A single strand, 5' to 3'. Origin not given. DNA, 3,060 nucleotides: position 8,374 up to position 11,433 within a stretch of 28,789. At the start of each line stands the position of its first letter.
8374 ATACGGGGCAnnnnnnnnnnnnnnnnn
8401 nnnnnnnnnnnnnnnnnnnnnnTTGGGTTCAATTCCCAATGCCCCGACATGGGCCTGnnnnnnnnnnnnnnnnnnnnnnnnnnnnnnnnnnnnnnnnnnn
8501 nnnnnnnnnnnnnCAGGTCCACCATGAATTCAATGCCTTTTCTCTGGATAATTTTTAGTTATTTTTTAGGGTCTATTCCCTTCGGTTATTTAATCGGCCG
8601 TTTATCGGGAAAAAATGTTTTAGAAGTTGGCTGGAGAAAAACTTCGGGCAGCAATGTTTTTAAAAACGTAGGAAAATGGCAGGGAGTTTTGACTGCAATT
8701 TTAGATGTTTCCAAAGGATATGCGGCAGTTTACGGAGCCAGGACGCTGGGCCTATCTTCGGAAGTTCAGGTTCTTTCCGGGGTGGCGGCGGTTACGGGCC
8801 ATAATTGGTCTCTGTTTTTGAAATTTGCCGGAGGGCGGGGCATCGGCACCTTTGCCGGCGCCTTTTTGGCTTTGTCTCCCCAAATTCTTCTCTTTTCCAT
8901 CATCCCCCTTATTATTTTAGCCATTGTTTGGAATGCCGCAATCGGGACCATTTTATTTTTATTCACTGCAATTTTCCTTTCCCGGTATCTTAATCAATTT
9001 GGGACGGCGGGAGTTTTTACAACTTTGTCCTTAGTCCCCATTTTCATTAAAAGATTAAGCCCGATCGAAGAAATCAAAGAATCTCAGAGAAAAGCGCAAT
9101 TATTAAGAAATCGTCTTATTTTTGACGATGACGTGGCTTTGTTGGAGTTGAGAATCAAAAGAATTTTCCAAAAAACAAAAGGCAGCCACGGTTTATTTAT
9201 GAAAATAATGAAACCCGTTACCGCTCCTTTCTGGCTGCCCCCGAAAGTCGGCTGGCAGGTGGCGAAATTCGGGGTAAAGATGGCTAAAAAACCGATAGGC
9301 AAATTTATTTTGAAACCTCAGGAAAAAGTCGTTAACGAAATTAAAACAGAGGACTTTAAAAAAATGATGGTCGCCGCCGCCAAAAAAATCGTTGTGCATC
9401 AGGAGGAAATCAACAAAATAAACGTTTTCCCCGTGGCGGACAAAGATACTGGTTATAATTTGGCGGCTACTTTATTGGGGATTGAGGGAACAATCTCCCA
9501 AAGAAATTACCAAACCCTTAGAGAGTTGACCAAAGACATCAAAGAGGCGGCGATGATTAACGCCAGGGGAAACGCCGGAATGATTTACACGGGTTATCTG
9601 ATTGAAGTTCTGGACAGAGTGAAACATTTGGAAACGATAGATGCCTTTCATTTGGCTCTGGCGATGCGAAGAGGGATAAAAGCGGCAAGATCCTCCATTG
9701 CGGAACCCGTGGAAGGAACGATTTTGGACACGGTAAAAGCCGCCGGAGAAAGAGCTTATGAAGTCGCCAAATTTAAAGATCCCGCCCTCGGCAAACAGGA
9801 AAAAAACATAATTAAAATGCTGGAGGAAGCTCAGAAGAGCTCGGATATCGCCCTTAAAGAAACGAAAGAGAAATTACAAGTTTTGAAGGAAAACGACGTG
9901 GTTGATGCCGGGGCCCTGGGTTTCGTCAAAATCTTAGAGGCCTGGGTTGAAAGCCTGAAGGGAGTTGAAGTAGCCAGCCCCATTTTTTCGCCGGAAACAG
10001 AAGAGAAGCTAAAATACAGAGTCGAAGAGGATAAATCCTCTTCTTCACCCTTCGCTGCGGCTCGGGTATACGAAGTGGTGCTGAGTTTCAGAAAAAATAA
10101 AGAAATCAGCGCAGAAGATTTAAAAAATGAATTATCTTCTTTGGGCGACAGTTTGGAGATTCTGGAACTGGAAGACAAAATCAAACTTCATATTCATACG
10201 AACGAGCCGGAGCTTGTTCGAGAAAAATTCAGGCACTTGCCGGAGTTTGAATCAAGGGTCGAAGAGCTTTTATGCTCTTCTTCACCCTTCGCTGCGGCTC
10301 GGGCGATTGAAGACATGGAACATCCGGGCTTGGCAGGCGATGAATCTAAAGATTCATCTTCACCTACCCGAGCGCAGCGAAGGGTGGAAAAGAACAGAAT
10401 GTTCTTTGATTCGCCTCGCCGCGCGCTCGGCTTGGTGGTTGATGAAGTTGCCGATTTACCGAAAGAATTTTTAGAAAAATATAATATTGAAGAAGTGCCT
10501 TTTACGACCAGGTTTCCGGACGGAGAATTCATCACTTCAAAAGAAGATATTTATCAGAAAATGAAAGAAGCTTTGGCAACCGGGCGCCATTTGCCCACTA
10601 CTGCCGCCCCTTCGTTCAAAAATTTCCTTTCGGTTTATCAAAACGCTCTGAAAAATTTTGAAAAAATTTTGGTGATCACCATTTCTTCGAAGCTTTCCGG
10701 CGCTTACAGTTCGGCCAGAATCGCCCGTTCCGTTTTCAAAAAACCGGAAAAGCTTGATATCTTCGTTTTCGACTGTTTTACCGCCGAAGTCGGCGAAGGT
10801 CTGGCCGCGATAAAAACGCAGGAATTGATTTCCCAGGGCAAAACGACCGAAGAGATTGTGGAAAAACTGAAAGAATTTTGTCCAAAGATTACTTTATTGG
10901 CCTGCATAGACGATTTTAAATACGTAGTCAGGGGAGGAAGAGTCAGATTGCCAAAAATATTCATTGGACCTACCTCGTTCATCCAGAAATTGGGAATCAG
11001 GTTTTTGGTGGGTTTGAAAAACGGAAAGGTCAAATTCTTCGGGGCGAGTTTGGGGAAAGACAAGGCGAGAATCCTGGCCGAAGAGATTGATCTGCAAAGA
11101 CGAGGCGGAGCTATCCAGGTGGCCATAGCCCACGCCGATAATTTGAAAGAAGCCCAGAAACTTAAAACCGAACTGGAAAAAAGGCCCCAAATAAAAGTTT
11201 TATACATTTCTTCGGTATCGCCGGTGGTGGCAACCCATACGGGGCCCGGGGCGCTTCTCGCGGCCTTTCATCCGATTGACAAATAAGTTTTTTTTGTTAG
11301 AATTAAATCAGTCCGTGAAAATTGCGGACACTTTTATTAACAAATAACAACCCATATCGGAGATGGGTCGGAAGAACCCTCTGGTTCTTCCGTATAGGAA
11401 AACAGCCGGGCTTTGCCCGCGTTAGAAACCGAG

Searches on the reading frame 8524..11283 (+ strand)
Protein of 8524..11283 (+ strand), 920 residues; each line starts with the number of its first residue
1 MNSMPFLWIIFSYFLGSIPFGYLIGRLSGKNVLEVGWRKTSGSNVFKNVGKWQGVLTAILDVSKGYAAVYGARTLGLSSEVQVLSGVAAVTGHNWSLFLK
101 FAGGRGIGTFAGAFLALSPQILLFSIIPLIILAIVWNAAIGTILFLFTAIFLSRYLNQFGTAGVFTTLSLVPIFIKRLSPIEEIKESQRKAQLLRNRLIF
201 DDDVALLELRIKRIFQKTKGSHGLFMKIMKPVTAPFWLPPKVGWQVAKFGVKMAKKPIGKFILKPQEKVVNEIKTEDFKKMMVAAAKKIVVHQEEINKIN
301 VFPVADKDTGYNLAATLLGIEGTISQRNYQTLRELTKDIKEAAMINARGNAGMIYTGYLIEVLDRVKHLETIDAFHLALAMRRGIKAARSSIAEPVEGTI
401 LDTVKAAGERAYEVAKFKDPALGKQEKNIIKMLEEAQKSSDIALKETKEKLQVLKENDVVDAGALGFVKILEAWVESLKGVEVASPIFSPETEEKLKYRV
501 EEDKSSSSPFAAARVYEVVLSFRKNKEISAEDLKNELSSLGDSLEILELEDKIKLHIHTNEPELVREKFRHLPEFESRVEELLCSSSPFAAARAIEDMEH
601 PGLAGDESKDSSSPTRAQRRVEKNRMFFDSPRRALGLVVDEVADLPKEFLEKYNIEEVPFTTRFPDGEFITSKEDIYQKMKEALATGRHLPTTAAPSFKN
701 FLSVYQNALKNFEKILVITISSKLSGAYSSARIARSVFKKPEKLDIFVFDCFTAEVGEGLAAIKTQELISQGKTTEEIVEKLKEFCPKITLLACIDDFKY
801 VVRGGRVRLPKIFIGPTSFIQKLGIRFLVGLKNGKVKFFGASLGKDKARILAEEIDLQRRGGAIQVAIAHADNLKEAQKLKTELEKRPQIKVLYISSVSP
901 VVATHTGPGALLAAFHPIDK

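Call 62: search_protein_families(library=pfam, max_evalue=0.00001, proteins=[window:8524-11283:+])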
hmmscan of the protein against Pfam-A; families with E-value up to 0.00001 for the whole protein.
window:8524-11283:+ (920 aa): 4 families
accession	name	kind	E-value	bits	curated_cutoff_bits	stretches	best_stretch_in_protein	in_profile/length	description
PF02645.21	DegV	-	2.1e-51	175.4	27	1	636-911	3-273/280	Uncharacterised protein, DegV family COG1307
PF02660.20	G3P_acyltransf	-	9.4e-30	104.3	24.1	1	12-171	2-151/164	Glycerol-3-phosphate acyltransferase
PF02734.22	Dak2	-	2.8e-25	89.7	27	1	303-475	1-173/174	DAK2 domain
PF21645.3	FakA-like_M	-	3e-10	40.2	24.9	1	517-572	7-62/80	Fatty acid kinase subunit A-like, middle domain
